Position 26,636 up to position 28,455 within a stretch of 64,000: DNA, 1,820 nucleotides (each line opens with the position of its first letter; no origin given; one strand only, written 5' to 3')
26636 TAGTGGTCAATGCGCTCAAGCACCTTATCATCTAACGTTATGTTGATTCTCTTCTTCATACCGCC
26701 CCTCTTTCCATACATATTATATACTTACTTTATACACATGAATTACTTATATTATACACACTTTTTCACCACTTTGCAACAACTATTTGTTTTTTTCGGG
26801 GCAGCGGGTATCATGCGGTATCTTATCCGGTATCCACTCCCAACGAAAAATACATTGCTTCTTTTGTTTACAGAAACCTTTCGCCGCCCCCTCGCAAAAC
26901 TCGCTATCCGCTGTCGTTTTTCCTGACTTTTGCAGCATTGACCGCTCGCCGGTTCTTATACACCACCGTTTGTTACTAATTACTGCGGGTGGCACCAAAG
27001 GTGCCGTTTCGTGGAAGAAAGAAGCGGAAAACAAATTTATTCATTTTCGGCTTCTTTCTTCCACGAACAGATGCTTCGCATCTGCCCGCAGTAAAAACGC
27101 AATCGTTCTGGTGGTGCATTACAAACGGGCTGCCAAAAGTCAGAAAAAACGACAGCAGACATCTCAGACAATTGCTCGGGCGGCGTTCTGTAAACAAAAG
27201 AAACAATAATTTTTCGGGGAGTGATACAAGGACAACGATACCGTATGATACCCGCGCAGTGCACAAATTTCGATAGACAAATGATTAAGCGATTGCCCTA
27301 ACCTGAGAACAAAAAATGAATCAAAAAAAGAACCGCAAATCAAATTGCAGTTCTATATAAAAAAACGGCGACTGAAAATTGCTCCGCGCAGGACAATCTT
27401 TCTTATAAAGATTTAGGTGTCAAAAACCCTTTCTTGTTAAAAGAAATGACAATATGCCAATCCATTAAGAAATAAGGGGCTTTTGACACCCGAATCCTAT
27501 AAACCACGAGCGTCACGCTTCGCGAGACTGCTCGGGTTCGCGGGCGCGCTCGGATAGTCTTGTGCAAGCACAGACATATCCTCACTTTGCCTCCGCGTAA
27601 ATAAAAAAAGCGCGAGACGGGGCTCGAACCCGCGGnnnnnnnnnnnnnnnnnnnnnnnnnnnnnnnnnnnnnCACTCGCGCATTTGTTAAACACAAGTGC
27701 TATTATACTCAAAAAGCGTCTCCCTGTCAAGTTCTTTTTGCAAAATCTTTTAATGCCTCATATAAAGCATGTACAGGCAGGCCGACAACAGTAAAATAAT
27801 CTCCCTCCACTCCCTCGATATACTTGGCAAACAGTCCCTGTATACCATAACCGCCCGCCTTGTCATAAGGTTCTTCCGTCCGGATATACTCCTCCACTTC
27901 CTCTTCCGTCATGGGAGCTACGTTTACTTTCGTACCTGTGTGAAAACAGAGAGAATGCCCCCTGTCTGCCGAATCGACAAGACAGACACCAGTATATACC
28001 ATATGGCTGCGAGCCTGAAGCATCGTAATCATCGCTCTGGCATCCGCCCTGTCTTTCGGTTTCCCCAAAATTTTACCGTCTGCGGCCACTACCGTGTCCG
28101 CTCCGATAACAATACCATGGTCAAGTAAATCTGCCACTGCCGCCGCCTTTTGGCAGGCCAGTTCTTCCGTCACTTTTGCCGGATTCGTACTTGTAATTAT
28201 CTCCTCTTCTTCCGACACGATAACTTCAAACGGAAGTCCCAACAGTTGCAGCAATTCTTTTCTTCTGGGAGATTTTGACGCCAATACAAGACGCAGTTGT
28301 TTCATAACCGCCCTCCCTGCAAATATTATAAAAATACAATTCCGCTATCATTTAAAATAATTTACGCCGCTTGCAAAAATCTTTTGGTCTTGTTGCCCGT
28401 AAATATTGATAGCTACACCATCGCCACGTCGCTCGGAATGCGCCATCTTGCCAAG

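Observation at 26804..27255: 452-nt imperfect fold-back with arm-specific hairpins: candidate large ornate ncRNA (or foldback element) beside tRNA-Gly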

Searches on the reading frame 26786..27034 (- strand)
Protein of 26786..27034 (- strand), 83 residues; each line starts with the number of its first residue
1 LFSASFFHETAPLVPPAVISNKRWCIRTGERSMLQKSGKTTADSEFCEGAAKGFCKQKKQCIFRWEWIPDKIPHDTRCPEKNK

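Call 79: search_protein_families(library=pfam, proteins=[window:26786-27034:-], max_evalue=0.1)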
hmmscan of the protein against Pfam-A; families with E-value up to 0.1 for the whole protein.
window:26786-27034:- (83 aa): 2 families
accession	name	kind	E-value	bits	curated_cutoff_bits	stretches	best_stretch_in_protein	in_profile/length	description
PF16131.11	Torus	-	0.026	15.5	29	1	34-70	56-95/109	Torus domain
PF16919.11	PknG_rubred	-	0.03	14.8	28.5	1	10-69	24-72/74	Protein kinase G rubredoxin domain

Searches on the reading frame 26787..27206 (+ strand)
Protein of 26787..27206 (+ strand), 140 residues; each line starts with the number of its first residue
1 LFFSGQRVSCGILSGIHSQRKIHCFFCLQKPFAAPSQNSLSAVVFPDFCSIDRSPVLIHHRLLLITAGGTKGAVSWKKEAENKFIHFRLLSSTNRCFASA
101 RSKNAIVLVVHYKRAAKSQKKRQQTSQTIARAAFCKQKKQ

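Call 24: find_homologous_proteins(query=window:26787-27206:+, max_evalue=0.001)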
Query window:26787-27206:+ (140 aa): 9 proteins with E <= 0.001 among 18 candidates.
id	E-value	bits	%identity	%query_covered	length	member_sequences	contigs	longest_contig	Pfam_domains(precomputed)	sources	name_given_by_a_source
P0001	1.9e-20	91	68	49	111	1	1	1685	-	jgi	-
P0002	9.2e-18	82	83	36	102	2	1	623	-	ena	-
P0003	3.9e-17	80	45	91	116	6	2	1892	-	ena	-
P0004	5.0e-13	67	55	58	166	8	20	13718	-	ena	-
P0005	2.1e-9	55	67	34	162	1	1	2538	-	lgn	-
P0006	2.4e-9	55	53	51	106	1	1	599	-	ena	-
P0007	4.5e-9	54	86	24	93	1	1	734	-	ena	-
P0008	5.4e-7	48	59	41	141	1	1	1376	-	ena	-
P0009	1.6e-4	40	64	28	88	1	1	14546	-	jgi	-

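Call 25: find_encoding_contigs(protein=P0004, flank=6000, max_places=10)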
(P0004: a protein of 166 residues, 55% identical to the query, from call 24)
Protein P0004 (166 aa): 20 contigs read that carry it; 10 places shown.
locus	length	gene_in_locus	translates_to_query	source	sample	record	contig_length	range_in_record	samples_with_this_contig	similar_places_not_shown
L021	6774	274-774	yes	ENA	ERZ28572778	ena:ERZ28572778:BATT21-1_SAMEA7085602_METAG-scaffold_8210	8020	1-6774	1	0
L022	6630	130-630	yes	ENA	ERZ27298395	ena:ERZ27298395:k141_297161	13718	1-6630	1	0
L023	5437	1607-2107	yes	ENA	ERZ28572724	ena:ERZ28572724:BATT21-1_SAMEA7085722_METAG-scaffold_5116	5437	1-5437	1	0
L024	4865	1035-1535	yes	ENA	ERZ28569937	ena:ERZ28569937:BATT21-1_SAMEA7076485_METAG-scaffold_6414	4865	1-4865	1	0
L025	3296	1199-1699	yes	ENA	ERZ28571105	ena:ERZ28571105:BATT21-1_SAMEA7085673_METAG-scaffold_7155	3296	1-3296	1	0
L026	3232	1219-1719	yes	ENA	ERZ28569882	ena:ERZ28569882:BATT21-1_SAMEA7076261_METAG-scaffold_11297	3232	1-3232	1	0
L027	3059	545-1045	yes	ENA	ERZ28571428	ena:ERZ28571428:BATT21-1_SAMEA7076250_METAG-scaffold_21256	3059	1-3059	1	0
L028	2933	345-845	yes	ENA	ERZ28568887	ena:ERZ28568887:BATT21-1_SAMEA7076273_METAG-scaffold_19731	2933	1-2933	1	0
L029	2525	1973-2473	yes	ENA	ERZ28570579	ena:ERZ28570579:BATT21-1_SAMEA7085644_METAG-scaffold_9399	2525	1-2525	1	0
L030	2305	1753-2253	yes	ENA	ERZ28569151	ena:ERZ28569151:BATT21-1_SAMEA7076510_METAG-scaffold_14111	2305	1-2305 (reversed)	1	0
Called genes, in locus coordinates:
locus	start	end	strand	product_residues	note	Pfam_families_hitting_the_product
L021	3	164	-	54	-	?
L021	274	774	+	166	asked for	-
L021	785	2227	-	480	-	PF05598:DUF772, PF13586:DDE_Tnp_1_2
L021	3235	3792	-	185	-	PF09479:Flg_new (weak)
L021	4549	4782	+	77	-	-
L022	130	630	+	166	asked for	-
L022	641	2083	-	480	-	PF05598:DUF772, PF13586:DDE_Tnp_1_2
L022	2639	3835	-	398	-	PF00155:Aminotran_1_2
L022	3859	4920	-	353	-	PF08240:ADH_N, PF16912:Glu_dehyd_C (weak), PF00107:ADH_zinc_N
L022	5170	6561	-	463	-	PF28494:GlyRS_ins_1 (weak), PF00587:tRNA-synt_2b, PF03129:HGTP_anticodon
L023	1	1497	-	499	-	?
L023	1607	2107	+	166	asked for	-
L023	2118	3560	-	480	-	PF05598:DUF772, PF13586:DDE_Tnp_1_2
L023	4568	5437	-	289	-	?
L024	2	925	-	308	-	?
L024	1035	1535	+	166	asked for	-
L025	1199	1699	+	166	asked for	-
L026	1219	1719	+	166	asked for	-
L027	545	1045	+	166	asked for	-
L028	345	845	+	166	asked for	-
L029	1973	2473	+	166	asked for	-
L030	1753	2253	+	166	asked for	-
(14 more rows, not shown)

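Call 26: find_encoding_contigs(protein=P0009, flank=6000, max_places=5)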
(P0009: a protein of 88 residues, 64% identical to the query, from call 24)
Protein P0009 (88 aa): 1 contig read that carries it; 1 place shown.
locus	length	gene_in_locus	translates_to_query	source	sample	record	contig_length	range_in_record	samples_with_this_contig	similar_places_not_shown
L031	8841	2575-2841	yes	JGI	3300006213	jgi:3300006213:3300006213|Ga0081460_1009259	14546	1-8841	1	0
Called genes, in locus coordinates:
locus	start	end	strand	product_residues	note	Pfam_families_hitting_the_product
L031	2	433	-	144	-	?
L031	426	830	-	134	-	PF01467:CTP_transf_like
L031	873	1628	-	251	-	PF00005:ABC_tran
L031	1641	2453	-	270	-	PF01061:ABC2_membrane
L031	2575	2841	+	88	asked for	-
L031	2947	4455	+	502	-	PF01039:Carboxyl_trans, PF06833:MdcE (faint), PF03255:ACCA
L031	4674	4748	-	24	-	-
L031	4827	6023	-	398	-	-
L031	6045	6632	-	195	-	-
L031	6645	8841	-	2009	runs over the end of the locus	-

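Call 27: find_encoding_contigs(protein=P0003, flank=3000, max_places=5)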
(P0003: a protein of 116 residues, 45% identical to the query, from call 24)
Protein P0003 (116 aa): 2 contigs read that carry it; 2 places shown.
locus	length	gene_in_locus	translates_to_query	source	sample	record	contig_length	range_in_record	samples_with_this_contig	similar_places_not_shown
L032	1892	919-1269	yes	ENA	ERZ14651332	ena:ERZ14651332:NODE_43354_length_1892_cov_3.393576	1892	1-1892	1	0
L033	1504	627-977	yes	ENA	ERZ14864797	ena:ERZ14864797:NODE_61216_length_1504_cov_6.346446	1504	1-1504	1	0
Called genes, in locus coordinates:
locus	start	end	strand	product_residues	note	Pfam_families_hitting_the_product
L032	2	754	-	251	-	?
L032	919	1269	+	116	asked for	-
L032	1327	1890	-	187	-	?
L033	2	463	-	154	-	?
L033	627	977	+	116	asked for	-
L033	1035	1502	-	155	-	?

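Call 31: find_encoding_contigs(protein=P0001, flank=3000, max_places=4)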
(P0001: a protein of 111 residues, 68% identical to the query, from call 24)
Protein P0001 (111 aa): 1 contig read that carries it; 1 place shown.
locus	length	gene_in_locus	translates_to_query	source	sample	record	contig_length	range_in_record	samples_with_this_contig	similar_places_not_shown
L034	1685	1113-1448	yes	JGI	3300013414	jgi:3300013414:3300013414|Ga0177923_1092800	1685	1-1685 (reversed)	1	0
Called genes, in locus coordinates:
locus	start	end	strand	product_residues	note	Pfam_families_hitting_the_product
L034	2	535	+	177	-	?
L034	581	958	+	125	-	PF16320:Ribosomal_L12_N, PF00542:Ribosomal_L12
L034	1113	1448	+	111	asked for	-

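Call 32: find_encoding_contigs(protein=P0005, flank=3000, max_places=4)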
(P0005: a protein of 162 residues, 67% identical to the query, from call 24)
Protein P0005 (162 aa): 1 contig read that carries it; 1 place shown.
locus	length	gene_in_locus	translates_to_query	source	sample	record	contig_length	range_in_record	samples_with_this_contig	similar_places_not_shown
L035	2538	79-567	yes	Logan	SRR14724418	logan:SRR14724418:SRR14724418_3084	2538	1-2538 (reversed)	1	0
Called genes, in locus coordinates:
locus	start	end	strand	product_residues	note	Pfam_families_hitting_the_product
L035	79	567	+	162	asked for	-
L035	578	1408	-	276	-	PF13586:DDE_Tnp_1_2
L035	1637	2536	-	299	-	?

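Call 33: find_encoding_contigs(protein=P0008, flank=3000, max_places=4)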
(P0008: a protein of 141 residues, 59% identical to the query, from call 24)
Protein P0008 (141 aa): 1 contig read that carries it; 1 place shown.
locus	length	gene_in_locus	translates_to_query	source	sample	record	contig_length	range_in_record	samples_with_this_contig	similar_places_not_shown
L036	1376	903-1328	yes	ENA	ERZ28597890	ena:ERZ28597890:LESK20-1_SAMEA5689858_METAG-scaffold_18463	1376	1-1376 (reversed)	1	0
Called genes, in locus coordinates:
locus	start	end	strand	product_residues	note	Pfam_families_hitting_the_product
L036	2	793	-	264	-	?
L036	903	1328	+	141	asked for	-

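Call 79: search_protein_families(library=pfam, proteins=[window:26787-27206:+, P0004, P0001, P0003, P0005], max_evalue=0.1)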
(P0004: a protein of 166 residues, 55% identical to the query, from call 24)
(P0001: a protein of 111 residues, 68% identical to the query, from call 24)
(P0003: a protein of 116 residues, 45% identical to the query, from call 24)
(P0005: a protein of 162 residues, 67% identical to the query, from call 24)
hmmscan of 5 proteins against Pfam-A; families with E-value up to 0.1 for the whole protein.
window:26787-27206:+ (140 aa): 0 families

P0004 (166 aa): 0 families

P0001 (111 aa): 0 families

P0003 (116 aa): 0 families

P0005 (162 aa): 0 families

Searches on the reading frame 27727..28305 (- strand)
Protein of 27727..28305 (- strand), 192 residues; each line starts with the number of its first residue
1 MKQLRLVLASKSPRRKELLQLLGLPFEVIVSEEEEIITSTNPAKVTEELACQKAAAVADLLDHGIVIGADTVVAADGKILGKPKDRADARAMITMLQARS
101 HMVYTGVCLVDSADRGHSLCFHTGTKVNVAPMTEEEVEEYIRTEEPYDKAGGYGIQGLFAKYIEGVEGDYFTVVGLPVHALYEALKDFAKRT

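Call 10: search_protein_families(library=pfam, proteins=[window:27727-28305:-], max_evalue=0.01)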
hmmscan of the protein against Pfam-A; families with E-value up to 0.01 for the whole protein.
window:27727-28305:- (192 aa): 1 family
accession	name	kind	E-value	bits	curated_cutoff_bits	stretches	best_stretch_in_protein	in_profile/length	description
PF02545.19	Maf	-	8.2e-61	205.4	27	1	5-187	1-186/187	Maf-like protein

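Call 15: find_encoding_contigs(protein=window:27727-28305:-, flank=4000, max_places=10)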
Protein window:27727-28305:- (192 aa): 23 contigs read that carry it; 10 places shown.
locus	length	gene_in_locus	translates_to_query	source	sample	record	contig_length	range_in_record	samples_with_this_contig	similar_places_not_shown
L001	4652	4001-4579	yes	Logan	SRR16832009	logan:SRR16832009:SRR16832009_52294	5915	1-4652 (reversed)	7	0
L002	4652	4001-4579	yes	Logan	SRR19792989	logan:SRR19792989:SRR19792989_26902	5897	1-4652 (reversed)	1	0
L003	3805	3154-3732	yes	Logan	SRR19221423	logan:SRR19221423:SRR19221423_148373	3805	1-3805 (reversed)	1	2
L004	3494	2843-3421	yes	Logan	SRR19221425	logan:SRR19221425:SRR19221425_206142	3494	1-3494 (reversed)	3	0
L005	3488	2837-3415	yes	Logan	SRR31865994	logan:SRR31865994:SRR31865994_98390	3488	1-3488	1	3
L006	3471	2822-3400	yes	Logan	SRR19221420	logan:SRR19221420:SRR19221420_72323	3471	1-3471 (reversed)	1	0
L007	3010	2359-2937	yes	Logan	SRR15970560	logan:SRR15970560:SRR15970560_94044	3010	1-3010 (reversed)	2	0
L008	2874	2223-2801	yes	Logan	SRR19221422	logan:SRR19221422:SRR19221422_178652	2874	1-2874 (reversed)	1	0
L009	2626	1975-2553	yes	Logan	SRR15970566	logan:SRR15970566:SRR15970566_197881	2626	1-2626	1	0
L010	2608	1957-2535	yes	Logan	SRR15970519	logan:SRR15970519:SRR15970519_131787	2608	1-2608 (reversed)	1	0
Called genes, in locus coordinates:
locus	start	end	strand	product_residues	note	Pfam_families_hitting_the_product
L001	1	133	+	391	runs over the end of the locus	PF13145:Rotamase_2 (weak)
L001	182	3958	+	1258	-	PF18072:FGAR-AT_linker (weak), PF02769:AIRS_C, PF13507:GATase_5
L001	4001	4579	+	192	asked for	PF02545:Maf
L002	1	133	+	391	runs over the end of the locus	PF13145:Rotamase_2 (weak)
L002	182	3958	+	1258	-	PF18072:FGAR-AT_linker (weak), PF02769:AIRS_C, PF13507:GATase_5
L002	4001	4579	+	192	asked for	PF02545:Maf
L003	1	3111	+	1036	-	?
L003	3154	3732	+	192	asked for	PF02545:Maf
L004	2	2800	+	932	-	?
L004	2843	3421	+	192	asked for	PF02545:Maf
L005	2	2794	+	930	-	?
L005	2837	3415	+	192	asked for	PF02545:Maf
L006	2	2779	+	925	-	?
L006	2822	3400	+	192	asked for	PF02545:Maf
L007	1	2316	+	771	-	?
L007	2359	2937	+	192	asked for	PF02545:Maf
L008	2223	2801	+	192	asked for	PF02545:Maf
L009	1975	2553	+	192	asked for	PF02545:Maf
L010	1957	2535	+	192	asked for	PF02545:Maf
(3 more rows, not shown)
